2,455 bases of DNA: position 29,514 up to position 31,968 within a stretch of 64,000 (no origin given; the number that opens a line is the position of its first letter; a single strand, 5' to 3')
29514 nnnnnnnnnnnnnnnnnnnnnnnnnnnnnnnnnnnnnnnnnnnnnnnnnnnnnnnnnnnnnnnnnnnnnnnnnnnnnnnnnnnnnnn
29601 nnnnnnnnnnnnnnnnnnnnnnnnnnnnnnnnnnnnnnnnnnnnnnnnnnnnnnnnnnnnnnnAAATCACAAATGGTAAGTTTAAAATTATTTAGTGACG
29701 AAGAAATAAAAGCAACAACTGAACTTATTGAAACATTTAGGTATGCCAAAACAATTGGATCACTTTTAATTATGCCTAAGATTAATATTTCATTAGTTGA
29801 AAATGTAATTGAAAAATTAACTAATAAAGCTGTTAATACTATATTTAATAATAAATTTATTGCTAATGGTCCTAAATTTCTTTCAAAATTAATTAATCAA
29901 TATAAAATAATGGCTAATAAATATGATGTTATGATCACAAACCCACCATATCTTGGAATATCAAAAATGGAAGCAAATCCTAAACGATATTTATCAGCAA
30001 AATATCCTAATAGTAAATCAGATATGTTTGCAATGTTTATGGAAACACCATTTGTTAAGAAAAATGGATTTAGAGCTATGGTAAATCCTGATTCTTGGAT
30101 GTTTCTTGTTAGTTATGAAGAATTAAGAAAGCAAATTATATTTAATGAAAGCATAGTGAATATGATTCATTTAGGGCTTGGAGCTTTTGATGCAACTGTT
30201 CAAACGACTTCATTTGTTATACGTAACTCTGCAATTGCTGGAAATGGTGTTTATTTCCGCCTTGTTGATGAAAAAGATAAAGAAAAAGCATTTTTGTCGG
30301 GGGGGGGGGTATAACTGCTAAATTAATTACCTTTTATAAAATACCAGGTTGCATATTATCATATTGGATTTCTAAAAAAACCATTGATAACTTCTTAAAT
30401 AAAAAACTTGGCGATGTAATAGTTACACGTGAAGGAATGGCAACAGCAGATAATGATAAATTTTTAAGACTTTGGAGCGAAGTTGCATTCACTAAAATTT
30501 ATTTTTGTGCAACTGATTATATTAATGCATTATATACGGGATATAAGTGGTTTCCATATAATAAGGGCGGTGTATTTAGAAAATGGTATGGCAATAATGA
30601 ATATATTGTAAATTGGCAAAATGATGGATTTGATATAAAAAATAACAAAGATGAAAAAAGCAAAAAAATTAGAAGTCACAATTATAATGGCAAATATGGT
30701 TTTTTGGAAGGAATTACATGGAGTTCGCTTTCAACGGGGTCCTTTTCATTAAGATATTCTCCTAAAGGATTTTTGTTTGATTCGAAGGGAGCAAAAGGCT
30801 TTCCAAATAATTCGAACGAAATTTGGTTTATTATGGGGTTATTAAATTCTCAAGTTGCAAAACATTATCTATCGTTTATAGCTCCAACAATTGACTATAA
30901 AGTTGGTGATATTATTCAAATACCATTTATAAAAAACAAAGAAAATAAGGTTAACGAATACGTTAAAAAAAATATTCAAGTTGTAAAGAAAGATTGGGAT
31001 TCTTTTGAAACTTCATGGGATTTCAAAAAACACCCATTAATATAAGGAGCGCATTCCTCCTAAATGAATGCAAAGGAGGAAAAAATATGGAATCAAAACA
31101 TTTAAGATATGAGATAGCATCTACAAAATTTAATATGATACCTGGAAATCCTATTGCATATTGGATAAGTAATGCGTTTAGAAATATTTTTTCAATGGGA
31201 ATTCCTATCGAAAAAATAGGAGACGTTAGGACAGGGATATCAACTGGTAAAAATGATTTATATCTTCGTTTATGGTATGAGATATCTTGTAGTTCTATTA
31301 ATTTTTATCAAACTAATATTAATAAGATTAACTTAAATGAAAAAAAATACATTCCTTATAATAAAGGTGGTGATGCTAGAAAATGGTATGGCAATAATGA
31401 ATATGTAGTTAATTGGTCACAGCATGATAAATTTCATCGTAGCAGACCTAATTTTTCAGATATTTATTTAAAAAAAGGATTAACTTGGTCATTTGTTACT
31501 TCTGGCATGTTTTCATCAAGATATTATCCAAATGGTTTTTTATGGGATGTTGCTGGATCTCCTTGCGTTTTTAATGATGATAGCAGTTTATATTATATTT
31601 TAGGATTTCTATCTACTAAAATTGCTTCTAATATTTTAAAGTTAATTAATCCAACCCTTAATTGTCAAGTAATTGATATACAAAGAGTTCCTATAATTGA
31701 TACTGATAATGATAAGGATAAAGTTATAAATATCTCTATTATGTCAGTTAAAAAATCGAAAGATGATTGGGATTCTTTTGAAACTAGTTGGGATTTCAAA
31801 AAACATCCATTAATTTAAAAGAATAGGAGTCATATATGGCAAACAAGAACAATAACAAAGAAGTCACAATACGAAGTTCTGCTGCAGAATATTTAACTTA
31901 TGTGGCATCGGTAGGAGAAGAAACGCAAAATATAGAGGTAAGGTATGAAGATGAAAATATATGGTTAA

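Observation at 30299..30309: G11 homopolymer inside pglX: slipped-strand ON/OFF switch of BREX, currently OFF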

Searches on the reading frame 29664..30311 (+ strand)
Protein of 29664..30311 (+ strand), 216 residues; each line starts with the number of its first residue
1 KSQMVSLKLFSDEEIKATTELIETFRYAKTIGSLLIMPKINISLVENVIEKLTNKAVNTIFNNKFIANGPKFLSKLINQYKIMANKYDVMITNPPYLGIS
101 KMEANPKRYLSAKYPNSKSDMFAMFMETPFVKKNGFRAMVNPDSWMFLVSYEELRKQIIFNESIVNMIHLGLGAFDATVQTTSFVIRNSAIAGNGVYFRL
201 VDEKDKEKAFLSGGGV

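Call 57: search_solved_structures(query=window:29664-30311:+, max_evalue=0.001, show_alignments=2)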
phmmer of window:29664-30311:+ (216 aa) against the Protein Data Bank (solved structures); distinct sequences matched with E-value up to 0.001: 6.
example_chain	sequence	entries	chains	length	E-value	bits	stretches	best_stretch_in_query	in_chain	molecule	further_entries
9ewz_C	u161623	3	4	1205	5.8e-35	124.2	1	13-208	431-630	Adenine-specific methyltransferase BrxX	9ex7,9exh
8zek_A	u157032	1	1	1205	2e-34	122.5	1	13-208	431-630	site-specific DNA-methyltransferase (adenine-specific)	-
8c45_A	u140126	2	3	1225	6.5e-32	114.3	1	19-208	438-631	site-specific DNA-methyltransferase (adenine-specific)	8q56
8cxz_A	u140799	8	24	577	2.8e-06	30.7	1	81-173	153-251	Site-specific DNA-methyltransferase (adenine-specific)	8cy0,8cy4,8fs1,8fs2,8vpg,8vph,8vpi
7lni_A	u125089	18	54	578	2.8e-06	30.6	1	81-173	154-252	Site-specific DNA-methyltransferase (adenine-specific)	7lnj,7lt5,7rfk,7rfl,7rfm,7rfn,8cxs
7qw5_A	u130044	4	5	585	0.00082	22.6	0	86-180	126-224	Modification methylase BseCI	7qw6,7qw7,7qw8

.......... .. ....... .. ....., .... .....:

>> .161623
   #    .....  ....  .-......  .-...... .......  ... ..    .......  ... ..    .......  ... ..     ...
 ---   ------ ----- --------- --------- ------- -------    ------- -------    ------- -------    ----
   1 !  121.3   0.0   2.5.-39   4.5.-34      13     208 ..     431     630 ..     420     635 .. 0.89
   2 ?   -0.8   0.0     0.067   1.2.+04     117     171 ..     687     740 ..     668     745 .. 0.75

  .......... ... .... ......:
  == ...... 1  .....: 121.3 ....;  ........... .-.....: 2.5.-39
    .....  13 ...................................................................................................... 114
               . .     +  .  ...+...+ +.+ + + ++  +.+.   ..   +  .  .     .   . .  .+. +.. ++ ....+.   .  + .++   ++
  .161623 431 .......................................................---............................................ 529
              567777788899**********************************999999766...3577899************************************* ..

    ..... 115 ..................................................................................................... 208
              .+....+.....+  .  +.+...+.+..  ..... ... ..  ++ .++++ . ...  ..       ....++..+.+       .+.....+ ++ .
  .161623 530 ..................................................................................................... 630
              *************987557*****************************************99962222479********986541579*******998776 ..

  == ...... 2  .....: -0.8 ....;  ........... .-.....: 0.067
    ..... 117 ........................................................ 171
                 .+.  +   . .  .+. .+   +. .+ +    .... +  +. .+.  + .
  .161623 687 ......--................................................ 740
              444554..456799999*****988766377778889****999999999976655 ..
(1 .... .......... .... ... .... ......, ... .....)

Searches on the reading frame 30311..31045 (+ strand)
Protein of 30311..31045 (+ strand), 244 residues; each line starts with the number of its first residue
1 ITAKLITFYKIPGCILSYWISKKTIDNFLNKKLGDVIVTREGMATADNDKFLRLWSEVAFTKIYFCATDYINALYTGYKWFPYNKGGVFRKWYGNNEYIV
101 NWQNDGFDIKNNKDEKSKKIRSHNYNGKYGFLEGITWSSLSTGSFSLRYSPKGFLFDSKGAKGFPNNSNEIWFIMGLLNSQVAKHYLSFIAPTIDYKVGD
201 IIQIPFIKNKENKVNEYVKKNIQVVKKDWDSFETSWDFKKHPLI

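Call 4: search_protein_families(library=pfam, proteins=[window:30311-31045:+], max_evalue=0.01)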
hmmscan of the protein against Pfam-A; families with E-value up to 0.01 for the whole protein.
window:30311-31045:+ (244 aa): 0 families

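Call 5: search_protein_families(library=padloc, proteins=[window:30311-31045:+], max_evalue=0.001)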
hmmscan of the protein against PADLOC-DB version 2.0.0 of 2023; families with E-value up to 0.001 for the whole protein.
window:30311-31045:+ (244 aa): 14 families
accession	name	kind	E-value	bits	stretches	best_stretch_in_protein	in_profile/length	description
PDLC02521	PglX|PglXI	-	9.8e-88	293.3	1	7-244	631-869/1174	PglX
PDLC03600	REase_MTase_IIG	-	4.9e-81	271.2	1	7-244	645-881/1205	Type IIG restriction enzyme-methyltransferase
PDLC02524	PglX|PglXI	-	3.3e-77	258.5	1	6-244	440-680/722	PglX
PDLC02516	PglX|PglXI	-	5.2e-76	254.6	1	4-244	30-273/593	PglX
PDLC02517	PglX|PglXI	-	1.4e-41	140.8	1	18-242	172-392/707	PglX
PDLC02522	PglX|PglXI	-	5.5e-40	135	1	7-244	753-977/1218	PglX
PDLC02641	DrmMI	-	4e-36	122.4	1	10-244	629-858/1161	DrmMI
PDLC02519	PglX|PglXI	-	9.8e-29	97.6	1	16-232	652-862/1241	PglX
PDLC02539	PglX|PglXI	-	8.3e-28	95.1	1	8-227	120-329/706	PglX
PDLC02527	PglX|PglXI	-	9.4e-28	94.5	1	7-219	704-907/1332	PglX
PDLC02523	PglX|PglXI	-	2.9e-22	76.3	1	10-211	716-909/1428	PglX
PDLC02532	PglX|PglXI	-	3.4e-21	73.2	1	5-218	33-243/682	PglX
PDLC02518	PglX|PglXI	-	8.6e-15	51.5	1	4-225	661-872/1412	PglX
PDLC03347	MTase_II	-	2.9e-09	34.2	1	31-210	270-426/488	Type II methyltransferase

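Call 33: search_solved_structures(query=window:30311-31045:+, max_evalue=0.01, show_alignments=2)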
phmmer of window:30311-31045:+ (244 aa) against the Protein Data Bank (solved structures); distinct sequences matched with E-value up to 0.01: 3.
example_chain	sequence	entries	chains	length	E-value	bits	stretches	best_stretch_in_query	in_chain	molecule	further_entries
8c45_A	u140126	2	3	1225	2.9e-62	213.8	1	8-243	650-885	site-specific DNA-methyltransferase (adenine-specific)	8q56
9ewz_C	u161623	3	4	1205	8.1e-45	156.6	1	8-244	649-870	Adenine-specific methyltransferase BrxX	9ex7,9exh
8zek_A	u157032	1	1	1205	8.3e-45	156.6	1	8-244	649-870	site-specific DNA-methyltransferase (adenine-specific)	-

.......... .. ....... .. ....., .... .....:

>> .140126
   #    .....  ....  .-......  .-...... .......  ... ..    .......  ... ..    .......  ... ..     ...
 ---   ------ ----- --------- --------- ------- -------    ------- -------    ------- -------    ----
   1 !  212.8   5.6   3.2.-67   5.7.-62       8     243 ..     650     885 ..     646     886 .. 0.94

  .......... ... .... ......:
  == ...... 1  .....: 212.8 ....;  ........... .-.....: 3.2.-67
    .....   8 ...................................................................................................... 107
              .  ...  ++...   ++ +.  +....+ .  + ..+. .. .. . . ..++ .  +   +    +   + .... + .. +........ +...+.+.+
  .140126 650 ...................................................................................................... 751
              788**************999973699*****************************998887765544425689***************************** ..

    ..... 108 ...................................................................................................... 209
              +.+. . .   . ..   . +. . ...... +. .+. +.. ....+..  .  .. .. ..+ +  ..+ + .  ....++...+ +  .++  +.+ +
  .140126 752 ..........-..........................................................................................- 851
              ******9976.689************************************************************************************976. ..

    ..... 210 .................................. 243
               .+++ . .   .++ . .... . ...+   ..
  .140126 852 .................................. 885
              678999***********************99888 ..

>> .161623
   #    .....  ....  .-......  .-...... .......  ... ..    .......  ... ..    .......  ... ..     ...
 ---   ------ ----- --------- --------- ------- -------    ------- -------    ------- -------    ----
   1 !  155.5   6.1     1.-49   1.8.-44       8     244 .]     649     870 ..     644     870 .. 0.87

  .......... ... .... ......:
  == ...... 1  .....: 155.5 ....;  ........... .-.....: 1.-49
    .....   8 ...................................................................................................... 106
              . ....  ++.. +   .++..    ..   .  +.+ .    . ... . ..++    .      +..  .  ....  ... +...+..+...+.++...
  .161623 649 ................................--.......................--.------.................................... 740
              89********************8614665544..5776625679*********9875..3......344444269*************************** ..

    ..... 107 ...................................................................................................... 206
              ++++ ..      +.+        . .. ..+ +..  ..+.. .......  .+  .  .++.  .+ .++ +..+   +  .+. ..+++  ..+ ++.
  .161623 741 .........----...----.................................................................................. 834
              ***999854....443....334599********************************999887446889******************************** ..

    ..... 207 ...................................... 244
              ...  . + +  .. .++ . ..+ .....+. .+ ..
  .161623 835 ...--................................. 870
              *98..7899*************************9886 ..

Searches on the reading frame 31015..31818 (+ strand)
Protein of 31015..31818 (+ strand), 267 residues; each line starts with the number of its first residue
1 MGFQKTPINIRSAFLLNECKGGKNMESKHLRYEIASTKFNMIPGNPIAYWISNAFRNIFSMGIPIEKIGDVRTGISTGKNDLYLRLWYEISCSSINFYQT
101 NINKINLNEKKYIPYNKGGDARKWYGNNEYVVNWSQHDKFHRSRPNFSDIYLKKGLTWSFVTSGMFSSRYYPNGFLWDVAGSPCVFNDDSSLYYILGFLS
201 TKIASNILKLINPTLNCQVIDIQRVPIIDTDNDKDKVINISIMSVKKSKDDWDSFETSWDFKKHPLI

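Call 4: search_protein_families(library=pfam, proteins=[window:31015-31818:+], max_evalue=0.01)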
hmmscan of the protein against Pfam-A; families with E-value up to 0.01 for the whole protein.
window:31015-31818:+ (267 aa): 0 families

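Call 5: search_protein_families(library=padloc, proteins=[window:31015-31818:+], max_evalue=0.001)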
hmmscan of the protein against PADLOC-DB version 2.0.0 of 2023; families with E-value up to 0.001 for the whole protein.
window:31015-31818:+ (267 aa): 14 families
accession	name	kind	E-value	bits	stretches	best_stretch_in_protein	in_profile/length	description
PDLC02521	PglX|PglXI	-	1e-75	253.5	1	26-267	620-869/1174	PglX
PDLC02516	PglX|PglXI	-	3.3e-73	245.3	1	23-267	18-273/593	PglX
PDLC03600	REase_MTase_IIG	-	8.9e-72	240.5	1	24-267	629-881/1205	Type IIG restriction enzyme-methyltransferase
PDLC02524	PglX|PglXI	-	2.1e-64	216.2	1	35-267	438-680/722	PglX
PDLC02517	PglX|PglXI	-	4.1e-48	162.4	1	18-265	141-392/707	PglX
PDLC02522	PglX|PglXI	-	5.7e-42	141.6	1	32-267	747-977/1218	PglX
PDLC02641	DrmMI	-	7.7e-36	121.4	1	25-267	613-858/1161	DrmMI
PDLC02539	PglX|PglXI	-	2.5e-31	106.8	1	16-243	97-321/706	PglX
PDLC02527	PglX|PglXI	-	5e-23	78.8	1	23-228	689-895/1332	PglX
PDLC02523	PglX|PglXI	-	3.5e-21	72.7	1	30-238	705-914/1428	PglX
PDLC02519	PglX|PglXI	-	7.2e-20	68.3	1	33-244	638-852/1241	PglX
PDLC02532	PglX|PglXI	-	3.4e-17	59.9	1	31-235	28-239/682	PglX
PDLC02518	PglX|PglXI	-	5.2e-14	48.9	1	26-244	652-868/1412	PglX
PDLC03347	MTase_II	-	1.9e-08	31.4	1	104-250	296-448/488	Type II methyltransferase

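Call 41: find_homologous_proteins(query=window:31087-31815:+, max_evalue=1e-20)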
Query window:31087-31815:+ (243 aa): 586 proteins with E <= 1e-20 among 731 candidates; the best 120 are listed.
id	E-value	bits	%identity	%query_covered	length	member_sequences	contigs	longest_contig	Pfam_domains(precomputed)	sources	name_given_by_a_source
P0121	7.4e-164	561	100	100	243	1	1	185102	-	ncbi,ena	-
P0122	5.0e-131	454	79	100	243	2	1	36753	-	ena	-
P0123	5.4e-126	437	75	100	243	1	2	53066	-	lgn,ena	-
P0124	9.3e-118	410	72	98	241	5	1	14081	-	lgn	-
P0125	7.9e-116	404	73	98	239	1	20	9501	-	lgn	-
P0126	1.8e-114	399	72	95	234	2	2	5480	-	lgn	-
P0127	2.5e-105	370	68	98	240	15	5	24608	-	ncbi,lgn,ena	-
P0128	7.2e-100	352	63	98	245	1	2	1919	-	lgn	-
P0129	1.1e-96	341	62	97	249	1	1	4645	-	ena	-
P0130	2.9e-93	330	59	99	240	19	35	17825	-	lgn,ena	-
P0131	5.2e-79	283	53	99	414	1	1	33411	-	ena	-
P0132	1.2e-76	276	51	98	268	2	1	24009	-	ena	-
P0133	2.6e-76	274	50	99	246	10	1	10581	-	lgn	-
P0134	2.1e-72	262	51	97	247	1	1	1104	-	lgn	-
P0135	2.1e-71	258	49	97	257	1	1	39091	-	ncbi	-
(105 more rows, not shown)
